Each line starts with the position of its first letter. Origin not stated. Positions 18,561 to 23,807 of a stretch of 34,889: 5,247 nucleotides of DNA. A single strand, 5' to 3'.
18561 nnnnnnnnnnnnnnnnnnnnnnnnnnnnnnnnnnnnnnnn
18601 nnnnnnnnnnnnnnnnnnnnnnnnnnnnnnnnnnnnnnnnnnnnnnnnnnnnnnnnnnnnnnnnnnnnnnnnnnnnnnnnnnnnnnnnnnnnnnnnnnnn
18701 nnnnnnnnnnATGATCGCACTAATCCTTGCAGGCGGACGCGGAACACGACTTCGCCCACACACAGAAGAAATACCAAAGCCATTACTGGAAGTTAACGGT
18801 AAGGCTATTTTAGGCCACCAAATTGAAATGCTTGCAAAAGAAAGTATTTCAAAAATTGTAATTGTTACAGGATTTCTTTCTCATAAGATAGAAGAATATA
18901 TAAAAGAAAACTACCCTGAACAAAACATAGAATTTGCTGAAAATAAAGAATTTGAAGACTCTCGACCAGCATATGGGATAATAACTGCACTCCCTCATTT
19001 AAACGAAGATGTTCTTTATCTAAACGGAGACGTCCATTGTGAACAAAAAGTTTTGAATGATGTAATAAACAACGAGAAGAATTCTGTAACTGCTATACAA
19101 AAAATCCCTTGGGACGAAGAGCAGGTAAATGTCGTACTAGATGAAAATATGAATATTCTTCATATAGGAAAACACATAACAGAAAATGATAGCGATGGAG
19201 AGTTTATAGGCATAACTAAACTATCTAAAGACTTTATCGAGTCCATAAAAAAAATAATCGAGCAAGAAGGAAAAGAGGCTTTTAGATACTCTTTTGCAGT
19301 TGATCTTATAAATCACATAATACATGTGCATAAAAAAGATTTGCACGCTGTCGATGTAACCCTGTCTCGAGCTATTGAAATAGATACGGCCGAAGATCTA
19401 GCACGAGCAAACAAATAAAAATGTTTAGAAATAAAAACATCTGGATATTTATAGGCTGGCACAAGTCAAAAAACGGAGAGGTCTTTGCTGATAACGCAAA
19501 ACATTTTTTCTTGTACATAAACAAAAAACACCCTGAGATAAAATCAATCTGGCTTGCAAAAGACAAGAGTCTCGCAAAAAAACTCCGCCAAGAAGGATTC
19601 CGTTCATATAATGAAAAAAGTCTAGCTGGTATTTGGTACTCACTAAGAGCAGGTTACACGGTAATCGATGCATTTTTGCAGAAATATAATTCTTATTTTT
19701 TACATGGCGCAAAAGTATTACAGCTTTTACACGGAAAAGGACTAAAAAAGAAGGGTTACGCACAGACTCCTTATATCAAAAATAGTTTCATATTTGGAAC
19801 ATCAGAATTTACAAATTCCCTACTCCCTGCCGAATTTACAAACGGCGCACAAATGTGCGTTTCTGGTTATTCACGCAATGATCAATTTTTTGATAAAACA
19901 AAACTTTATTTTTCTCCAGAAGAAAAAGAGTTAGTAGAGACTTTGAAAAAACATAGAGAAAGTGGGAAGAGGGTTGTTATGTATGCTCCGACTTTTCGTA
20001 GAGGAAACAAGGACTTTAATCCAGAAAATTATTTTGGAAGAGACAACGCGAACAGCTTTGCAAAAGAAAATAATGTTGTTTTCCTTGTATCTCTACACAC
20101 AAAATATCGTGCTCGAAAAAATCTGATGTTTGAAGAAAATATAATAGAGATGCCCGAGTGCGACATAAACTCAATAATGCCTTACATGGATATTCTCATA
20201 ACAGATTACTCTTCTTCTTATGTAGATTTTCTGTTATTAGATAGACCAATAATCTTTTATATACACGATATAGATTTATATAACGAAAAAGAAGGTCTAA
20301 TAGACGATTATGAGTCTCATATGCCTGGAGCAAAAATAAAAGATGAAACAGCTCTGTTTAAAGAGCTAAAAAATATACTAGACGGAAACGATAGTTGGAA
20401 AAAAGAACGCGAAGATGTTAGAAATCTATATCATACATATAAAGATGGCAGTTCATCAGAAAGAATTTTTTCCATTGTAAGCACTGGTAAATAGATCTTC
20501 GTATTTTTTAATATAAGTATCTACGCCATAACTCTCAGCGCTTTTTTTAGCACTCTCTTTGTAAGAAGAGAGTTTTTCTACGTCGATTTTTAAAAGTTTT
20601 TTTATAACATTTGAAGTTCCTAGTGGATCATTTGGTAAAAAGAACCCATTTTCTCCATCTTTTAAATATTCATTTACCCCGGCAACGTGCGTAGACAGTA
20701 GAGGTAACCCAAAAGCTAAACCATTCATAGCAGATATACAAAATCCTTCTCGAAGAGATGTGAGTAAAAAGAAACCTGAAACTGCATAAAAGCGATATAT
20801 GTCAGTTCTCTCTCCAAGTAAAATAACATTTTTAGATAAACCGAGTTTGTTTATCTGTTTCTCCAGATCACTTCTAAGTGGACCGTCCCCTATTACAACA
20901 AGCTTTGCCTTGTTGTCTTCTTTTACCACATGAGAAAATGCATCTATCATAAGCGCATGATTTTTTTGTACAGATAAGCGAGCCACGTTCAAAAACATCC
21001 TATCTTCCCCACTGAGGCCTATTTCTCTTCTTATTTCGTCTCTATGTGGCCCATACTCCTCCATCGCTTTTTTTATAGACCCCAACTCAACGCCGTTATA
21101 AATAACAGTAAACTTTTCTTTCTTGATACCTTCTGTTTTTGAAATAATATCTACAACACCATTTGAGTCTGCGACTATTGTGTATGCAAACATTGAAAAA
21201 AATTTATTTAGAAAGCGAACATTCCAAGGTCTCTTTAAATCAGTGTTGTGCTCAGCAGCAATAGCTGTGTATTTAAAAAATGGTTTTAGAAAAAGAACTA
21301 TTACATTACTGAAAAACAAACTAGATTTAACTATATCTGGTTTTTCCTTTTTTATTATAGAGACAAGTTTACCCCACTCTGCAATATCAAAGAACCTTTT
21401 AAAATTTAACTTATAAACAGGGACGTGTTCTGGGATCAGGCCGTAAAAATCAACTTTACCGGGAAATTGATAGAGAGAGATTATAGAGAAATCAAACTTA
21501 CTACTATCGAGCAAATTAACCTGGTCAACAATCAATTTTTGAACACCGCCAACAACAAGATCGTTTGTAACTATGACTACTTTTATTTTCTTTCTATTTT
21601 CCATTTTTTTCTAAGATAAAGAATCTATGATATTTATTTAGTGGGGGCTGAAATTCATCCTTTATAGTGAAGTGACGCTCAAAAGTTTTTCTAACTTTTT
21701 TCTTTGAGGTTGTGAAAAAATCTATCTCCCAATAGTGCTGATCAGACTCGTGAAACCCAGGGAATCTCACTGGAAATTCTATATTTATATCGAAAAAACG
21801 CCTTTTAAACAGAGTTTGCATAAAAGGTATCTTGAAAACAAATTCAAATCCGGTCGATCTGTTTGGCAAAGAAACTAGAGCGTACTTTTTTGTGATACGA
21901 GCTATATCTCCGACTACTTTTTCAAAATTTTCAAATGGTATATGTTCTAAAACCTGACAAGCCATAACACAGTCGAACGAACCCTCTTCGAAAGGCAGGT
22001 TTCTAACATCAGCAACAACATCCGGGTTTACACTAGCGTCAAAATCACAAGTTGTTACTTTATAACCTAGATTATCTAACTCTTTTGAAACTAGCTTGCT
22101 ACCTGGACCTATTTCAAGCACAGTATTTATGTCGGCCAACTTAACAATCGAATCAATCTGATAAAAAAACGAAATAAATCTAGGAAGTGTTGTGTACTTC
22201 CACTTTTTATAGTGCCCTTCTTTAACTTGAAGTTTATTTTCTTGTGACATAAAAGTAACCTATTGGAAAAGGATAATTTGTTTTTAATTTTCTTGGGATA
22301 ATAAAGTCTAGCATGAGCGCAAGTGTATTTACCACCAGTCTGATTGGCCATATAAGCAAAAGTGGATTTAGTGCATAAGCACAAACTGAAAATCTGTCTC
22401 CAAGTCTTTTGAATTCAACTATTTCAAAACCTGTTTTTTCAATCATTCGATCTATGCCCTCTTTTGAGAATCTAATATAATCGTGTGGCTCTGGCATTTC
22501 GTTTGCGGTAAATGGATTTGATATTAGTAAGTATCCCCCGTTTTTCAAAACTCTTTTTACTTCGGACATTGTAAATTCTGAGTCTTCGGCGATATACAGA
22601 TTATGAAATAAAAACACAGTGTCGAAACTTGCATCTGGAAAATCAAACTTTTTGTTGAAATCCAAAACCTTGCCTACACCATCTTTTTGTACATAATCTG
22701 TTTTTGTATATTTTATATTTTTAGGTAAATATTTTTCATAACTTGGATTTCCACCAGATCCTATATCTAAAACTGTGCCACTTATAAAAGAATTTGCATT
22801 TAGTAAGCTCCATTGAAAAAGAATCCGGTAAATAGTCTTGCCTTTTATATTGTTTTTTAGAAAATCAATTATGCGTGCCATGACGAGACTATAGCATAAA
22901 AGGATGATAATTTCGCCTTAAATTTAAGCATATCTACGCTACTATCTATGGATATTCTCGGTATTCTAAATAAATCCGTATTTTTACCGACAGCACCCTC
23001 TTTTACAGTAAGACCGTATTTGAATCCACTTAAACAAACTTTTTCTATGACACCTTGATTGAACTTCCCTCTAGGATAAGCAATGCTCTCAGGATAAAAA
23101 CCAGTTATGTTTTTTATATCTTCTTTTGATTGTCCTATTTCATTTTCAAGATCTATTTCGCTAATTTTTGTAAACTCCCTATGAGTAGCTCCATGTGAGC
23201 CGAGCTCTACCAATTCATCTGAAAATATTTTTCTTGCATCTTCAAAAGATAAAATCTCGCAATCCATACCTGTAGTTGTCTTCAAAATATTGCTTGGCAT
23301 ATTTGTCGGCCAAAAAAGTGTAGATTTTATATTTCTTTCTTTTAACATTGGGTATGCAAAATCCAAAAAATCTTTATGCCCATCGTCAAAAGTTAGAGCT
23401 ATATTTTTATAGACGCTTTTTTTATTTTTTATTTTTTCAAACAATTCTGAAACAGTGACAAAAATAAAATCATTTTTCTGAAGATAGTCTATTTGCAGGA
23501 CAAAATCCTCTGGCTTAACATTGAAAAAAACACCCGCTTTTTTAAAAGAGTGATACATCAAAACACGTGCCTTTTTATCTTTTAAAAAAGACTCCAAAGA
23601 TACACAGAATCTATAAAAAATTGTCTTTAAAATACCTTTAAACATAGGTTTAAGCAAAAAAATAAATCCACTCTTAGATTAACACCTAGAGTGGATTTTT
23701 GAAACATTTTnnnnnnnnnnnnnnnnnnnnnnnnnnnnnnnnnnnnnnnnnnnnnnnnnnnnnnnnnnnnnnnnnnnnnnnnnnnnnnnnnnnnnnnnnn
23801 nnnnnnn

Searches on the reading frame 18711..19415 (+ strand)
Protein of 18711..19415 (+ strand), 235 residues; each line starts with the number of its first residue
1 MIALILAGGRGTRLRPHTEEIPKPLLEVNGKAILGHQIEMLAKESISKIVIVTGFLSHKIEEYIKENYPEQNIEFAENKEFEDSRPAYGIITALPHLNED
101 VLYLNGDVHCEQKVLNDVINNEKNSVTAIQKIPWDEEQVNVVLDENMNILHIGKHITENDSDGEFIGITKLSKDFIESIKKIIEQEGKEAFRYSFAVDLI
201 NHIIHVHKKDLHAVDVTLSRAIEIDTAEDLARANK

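Call 8: search_protein_families(library=pfam, proteins=[window:18711-19415:+], max_evalue=0.001)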
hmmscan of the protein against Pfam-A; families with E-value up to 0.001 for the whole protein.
window:18711-19415:+ (235 aa): 4 families
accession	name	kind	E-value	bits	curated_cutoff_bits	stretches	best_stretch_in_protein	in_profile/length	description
PF00483.29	NTP_transferase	-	4.5e-18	66.2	21.2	1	3-124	2-130/245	Nucleotidyl transferase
PF12804.13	NTP_transf_3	-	4.2e-15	56.7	27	1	3-123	1-112/160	MobA-like NTP transferase domain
PF20202.4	DUF6564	-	2.6e-09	37.5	25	1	31-145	15-135/230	Domain of unknown function (DUF6564)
PF01128.25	IspD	-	3.5e-05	24.1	27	1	1-53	1-51/221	2-C-methyl-D-erythritol 4-phosphate cytidylyltransferase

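Call 60: search_solved_structures(query=window:18711-19415:+, max_evalue=0.001)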
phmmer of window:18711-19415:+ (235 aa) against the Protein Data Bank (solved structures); distinct sequences matched with E-value up to 0.001: 33.
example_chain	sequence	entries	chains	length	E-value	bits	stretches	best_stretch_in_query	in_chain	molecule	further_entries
6pd1_A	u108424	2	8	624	4.5e-14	55.6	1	3-178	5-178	Nucleotidyl transferase/aminotransferase, class V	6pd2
1jyk_A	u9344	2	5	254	1.3e-13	54.1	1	3-90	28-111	CTP:phosphocholine Cytidylyltransferase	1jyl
7d72_K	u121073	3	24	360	1e-11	47.9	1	1-111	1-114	Mannose-1-phosphate guanyltransferase beta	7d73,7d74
4y7t_A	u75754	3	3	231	7.3e-11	45.1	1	2-110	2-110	Nucleotidyl transferase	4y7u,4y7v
6jq8_A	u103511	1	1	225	7.4e-11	45.1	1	4-200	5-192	Putative 6-deoxy-D-mannoheptose pathway protein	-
8hhd_A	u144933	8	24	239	7.5e-11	45.1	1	2-110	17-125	Nucleotidyl transferase | N-acetylmuramate alpha-1-phosphate uridylyltransferase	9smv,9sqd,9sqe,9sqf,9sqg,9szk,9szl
5xhw_A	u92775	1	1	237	8.9e-11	44.9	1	4-200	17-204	Putative 6-deoxy-D-mannoheptose pathway protein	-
5z09_A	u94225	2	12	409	8.6e-10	41.6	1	2-189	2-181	Dual sugar-1-phosphate nucleotidylyltransferase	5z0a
8x7s_B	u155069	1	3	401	2.9e-09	39.9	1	2-67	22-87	UTP--glucose-1-phosphate uridylyltransferase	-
1tzf_A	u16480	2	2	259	5.3e-09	39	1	3-68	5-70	Glucose-1-phosphate cytidylyltransferase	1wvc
2ggo_A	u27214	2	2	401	9.4e-09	38.2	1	2-189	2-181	401aa long hypothetical glucose-1-phosphate thymidylyltransferase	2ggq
7whr_B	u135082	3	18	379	1.3e-08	37.7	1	2-148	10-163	Nucleotidyl transferase family protein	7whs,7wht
8yre_D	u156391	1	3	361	1.6e-08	37.5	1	1-110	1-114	Mannose-1-phosphate guanylyltransferase 1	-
7x8j_A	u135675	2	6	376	1.6e-08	37.4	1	1-110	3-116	Mannose-1-phosphate guanylyltransferase 1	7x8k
5vmk_A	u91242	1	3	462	5e-06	29.3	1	3-119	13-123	Bifunctional protein GlmU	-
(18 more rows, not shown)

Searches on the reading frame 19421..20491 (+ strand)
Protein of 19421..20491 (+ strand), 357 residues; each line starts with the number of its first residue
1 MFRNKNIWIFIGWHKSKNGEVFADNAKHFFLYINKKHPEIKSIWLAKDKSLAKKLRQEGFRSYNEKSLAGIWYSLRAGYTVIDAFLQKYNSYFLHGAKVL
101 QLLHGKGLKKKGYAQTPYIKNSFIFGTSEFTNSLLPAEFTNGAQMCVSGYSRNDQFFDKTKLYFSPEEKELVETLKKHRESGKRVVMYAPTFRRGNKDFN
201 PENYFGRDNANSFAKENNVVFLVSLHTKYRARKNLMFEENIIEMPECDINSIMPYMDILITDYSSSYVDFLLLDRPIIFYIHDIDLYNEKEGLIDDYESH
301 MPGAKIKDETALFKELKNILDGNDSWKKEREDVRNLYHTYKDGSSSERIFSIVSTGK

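Call 28: search_protein_families(library=ncbifam, proteins=[window:19421-20491:+], max_evalue=0.001)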
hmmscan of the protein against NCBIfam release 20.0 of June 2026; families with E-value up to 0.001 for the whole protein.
window:19421-20491:+ (357 aa): 3 families
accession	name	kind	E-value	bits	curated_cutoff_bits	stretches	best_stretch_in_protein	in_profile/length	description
NF041712.1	techglyph_taseTarF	equivalog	1.8e-23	83.2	550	1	14-352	31-385/388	teichoic acid glycerol-phosphate transferase TarF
NF041713.1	Tar_polymTarL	equivalog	9.3e-21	74.1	1000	1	146-350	355-556/562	teichoic acid ribitol-phosphate polymerase TarL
NF041711.1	TagprimaseTarB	equivalog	1.7e-13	50.6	500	1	161-352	187-355/362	teichoic acid glycerol-phosphate primase TarB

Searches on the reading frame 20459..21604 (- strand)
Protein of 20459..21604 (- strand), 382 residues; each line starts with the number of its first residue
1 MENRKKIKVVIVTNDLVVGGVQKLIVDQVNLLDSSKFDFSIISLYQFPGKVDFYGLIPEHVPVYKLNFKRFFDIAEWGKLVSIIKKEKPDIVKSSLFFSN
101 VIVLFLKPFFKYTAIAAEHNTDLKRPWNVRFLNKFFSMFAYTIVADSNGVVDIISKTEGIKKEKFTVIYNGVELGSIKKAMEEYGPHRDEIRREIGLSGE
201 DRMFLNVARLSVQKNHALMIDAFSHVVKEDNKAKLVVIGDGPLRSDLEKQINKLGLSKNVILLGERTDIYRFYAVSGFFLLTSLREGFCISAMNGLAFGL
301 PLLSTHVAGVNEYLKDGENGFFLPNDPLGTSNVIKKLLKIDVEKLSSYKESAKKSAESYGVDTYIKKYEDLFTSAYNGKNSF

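Call 28: search_protein_families(library=ncbifam, proteins=[window:20459-21604:-], max_evalue=0.001)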
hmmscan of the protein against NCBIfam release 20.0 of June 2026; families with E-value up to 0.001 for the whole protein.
window:20459-21604:- (382 aa): 37 families (the best 25 are shown)
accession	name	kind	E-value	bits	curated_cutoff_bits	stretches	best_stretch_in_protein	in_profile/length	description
TIGR03088.1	stp2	hypoth_equivalog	6.8e-41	140.5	409.05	1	9-373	4-371/374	TIGR03088 family PEP-CTERM/XrtA system glycosyltransferase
TIGR03999.1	thiol_BshA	equivalog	4.6e-30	104.8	273.7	1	162-374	166-372/375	N-acetyl-alpha-D-glucosaminyl L-malate synthase BshA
TIGR04157.1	glyco_rSAM_CFB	subfamily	1.6e-27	96.6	400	1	142-327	172-352/406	TIGR04157 family glycosyltransferase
NF050063.1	ProtGlycPglJ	equivalog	4.5e-27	95.2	500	1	131-359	132-350/363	N-acetylgalactosamine-N,N'-diacetylbacillosaminyl-diphospho-undecaprenol 4-alpha-N-acetylgalactosaminyltransferase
NF049988.1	MGlcDAGSynMgs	equivalog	8.5e-23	81.3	400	1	161-374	174-386/398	alpha-monoglucosyldiacylglycerol synthase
NF041876.1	EPS_EpsE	equivalog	7.6e-18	64.9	400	1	199-351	212-371/389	exopolysaccharide biosynthesis GT4 family glycosyltransferase EpsE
NF047880.1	glyco_SdgA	exception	1.7e-17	63.2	800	1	201-371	315-486/488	serine-aspartate repeat adhesin O-glycosyltransferase SdgA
NF012028.0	PRK15484.1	subfamily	1.5e-16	60.5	618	1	165-371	163-374/380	lipopolysaccharide N-acetylglucosaminyltransferase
TIGR04047.1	MSMEG_0565_glyc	hypoth_equivalog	5.6e-16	58.6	259.85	1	140-361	139-360/373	MSMEG_0565 family glycosyltransferase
NF007396.0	PRK09922.1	equivalog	1.7e-14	53.4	385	1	6-374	2-357/361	lipopolysaccharide 1,6-galactosyltransferase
NF047684.1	TeichurnBiosyTuaC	equivalog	4.3e-14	52.2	550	1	153-371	175-385/391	teichuronic acid biosynthesis protein TuaC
NF050056.1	ProtGlycPglH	equivalog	4.8e-14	52.2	600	1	11-371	5-349/354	GalNAc-alpha-(1->4)-GalNAc-alpha-(1->3)-diNAcBac-PP-undecaprenol alpha-1,4-N-acetyl-D-galactosaminyltransferase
TIGR02149.1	glgA_Coryne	subfamily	1.2e-13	51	302.4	1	140-357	145-364/391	glycogen synthase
NF038255.1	exopoly_VpsD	equivalog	1.4e-13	50.5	300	1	204-373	206-377/381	VpsD family glycosyltransferase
TIGR03449.1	mycothiol_MshA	equivalog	1.6e-12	47.1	462.5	1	147-375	173-403/406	D-inositol-3-phosphate glycosyltransferase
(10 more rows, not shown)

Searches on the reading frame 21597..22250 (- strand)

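Call 28: search_protein_families(library=ncbifam, proteins=[window:21597-22250:-], max_evalue=0.001)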
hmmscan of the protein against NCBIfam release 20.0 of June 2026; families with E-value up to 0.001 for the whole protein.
window:21597-22250:- (218 aa): 5 families
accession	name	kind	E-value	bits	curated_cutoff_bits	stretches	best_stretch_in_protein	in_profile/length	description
NF041255.1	mycofact_MftM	equivalog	7.6e-06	25.5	200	1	78-129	191-242/289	mycofactocin oligosaccharide methyltransferase MftM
TIGR02021.1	BchM-ChlM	equivalog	4.8e-05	22.9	158.9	0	43-140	57-167/218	magnesium protoporphyrin IX methyltransferase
NF004452.0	PRK05785.1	equivalog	7.5e-05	22.3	207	1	77-128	96-146/228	hypothetical protein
NF001241.0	PRK00216.1-2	equivalog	0.0003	20.5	327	1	34-144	45-163/231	demethylmenaquinone methyltransferase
TIGR01983.1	UbiG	equivalog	0.00072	18.9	102.95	0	83-124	107-147/228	bifunctional 2-polyprenyl-6-hydroxyphenol methylase/3-demethylubiquinol 3-O-methyltransferase UbiG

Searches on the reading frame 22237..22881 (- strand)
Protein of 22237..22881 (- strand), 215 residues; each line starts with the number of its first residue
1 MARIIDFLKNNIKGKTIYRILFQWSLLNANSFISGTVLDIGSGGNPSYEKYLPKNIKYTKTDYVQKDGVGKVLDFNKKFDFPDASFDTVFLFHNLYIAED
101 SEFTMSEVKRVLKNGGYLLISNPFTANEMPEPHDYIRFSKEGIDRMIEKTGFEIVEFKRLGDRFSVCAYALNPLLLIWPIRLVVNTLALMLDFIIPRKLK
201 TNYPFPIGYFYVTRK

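Call 6: search_protein_families(library=pfam, proteins=[window:22237-22881:-], max_evalue=0.01)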
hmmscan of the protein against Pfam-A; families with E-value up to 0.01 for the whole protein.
window:22237-22881:- (215 aa): 7 families
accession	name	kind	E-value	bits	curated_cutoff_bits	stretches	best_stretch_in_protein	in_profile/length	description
PF08241.18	Methyltransf_11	-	4.5e-09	37.3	21.2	1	72-120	48-95/95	Methyltransferase domain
PF13489.12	Methyltransf_23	-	1.8e-07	31.5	27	1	34-156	23-163/164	Methyltransferase domain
PF13847.12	Methyltransf_31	-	7.5e-07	29.4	27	1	73-131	61-120/145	Methyltransferase domain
PF13649.12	Methyltransf_25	-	6.4e-05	24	27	1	77-116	56-97/97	Methyltransferase domain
PF01209.24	Ubie_methyltran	-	0.00033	20.5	20.1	0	76-120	107-151/233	ubiE/COQ5 methyltransferase family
PF08242.18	Methyltransf_12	-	0.0044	18.2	30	0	79-118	64-98/98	Methyltransferase domain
PF05148.21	Methyltransf_8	-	0.0059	16.9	27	1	54-166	92-192/219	Hypothetical methyltransferase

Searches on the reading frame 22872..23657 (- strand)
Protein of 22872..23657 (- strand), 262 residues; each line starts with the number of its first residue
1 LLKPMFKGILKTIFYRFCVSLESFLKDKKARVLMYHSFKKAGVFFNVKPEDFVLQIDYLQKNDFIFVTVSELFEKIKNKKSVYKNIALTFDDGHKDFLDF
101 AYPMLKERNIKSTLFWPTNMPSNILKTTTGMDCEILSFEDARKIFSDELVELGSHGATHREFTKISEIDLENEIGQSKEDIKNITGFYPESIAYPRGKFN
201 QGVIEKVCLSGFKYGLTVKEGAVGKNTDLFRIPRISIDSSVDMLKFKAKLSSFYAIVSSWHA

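Call 6: search_protein_families(library=pfam, proteins=[window:22872-23657:-], max_evalue=0.01)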
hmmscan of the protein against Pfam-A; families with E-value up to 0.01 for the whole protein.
window:22872-23657:- (262 aa): 1 family
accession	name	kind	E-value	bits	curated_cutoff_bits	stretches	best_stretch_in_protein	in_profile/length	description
PF01522.26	Polysacc_deac_1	-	1.4e-19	70.7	23.1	1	84-213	7-122/124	Polysaccharide deacetylase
